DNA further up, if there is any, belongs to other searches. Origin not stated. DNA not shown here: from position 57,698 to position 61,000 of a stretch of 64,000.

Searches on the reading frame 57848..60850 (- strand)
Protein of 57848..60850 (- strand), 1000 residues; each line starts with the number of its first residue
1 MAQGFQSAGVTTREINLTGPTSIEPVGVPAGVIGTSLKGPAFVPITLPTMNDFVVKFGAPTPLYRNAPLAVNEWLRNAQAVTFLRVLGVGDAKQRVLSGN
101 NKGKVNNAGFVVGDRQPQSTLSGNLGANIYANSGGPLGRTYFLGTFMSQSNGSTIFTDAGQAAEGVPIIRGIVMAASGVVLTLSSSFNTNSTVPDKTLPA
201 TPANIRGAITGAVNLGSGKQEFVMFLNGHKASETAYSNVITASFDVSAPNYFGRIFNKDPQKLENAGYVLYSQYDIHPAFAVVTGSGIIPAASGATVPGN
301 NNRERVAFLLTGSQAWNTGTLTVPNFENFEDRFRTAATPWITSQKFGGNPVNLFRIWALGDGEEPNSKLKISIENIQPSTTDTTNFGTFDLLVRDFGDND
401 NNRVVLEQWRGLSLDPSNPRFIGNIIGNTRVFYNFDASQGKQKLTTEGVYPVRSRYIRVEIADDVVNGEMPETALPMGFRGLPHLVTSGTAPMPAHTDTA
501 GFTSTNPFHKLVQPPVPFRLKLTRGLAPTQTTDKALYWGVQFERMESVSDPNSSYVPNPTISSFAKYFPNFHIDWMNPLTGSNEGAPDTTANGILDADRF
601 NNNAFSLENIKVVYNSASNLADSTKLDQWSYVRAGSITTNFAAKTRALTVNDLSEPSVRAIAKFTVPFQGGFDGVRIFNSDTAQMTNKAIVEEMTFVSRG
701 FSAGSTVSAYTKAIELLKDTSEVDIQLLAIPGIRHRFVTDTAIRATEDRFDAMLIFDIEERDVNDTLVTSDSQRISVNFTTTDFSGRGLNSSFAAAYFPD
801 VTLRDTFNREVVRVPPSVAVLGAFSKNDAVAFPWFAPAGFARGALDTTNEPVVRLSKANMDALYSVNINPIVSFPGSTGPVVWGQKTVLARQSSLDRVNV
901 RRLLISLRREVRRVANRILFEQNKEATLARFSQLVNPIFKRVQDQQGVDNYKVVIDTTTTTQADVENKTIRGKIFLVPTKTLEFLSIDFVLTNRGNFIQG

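Call 22: search_protein_families(library=pfam, proteins=[window:57848-60850:-])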
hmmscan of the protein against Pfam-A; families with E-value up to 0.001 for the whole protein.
window:57848-60850:- (1000 aa): 1 family
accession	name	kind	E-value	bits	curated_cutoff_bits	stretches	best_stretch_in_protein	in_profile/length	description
PF17482.7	Phage_sheath_1C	-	3.7e-07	30.6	26.9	1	893-964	4-78/104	Phage tail sheath C-terminal domain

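Call 81: search_dna_similar(query=window:57848-60850:-, collection=phages, mode=protein, max_rows=15)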
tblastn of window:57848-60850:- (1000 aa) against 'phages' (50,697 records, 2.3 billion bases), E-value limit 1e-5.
Records with a match: 2600; places in all: 2624; records where one place covers at least 80% of the query: 0.
Best place of each record, by identity: <60% 2600.
By first word of the organism name: Escherichia 668; Synechococcus 379; Klebsiella 330; Salmonella 203; Shigella 89; Aeromonas 80; Vibrio 77; Acinetobacter 72; Erwinia 68; Cyanophage 61; and 66 more.
By host as written in the record: - 410; Escherichia coli 278; Klebsiella pneumoniae 115; Synechococcus 107; Erwinia amylovora 46; Synechococcus sp. 38; Escherichia coli O157:H7 38; Salmonella enterica 29; and 595 more.
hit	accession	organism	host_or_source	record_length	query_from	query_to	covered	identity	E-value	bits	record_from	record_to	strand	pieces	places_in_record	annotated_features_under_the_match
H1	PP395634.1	Microcystis phage Mel-JY01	Microcystis elabens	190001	222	995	59%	32.2%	5e-51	299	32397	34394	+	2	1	tail sheath C-terminal domain containing protein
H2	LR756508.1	uncultured phage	metagenomic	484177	243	989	60%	31.5%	1e-44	263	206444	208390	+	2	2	record has no annotation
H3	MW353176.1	Flavobacterium phage vB_FspM_immuto_3-5A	Flavobacterium sp. LMO8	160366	358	991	41%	35.4%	6e-44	237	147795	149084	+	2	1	tail sheath protein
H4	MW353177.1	Flavobacterium phage vB_FspM_immuto_13-6C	Flavobacterium sp. LMO8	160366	358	991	41%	35.4%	6e-44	237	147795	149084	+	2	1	tail sheath protein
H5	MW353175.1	Flavobacterium phage vB_FspM_immuto_2-6A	Flavobacterium sp. LMO8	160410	358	991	41%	35.4%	6e-44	237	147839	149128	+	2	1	tail sheath protein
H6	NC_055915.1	Flavobacterium phage vB_FspM_immuto_2-6A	Flavobacterium sp. LMO8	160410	358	991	41%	35.4%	6e-44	237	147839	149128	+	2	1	tail sheath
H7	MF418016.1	Bacillus phage vB_BceM-HSE3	Bacillus cereus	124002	606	995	39%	29.4%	1e-36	157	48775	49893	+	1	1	tail sheath protein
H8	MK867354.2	Synechococcus phage S-SCSM1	Synechococcus sp. WH 7803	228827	619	995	38%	29.1%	2e-30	136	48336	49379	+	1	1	tail sheath monomer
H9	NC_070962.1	Synechococcus phage S-SCSM1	Synechococcus sp. WH 7803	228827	619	995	38%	29.1%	2e-30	136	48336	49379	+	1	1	tail sheath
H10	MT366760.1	Vibrio phage vB_VcorM_GR7B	Vibrio coralliilyticus RE98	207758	639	995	36%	28.9%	3e-28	129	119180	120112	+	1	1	hypothetical protein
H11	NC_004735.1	Rhodothermus phage RM378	Rhodothermus marinus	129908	664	995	33%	29.8%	2e-23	113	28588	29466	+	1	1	similar to tail sheath protein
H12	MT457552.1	Shewanella phage Thanatos-1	water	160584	627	995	37%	26.8%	1e-22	111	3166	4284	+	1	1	tail sheath protein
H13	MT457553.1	Shewanella phage Thanatos-2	water from a small stream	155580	627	995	37%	26.8%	1e-22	111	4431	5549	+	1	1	tail sheath protein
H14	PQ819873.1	Streptococcus phage vB_SagM-GXN1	Streptococcus agalactiae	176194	698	994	30%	33.1%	3e-31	139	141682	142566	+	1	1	tail sheath protein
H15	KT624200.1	Bacillus phage SP-15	Bacillus subtilis W-23-S(r); Bacillus ...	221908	712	995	28%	33.6%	7e-42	174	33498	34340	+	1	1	tail sheath protein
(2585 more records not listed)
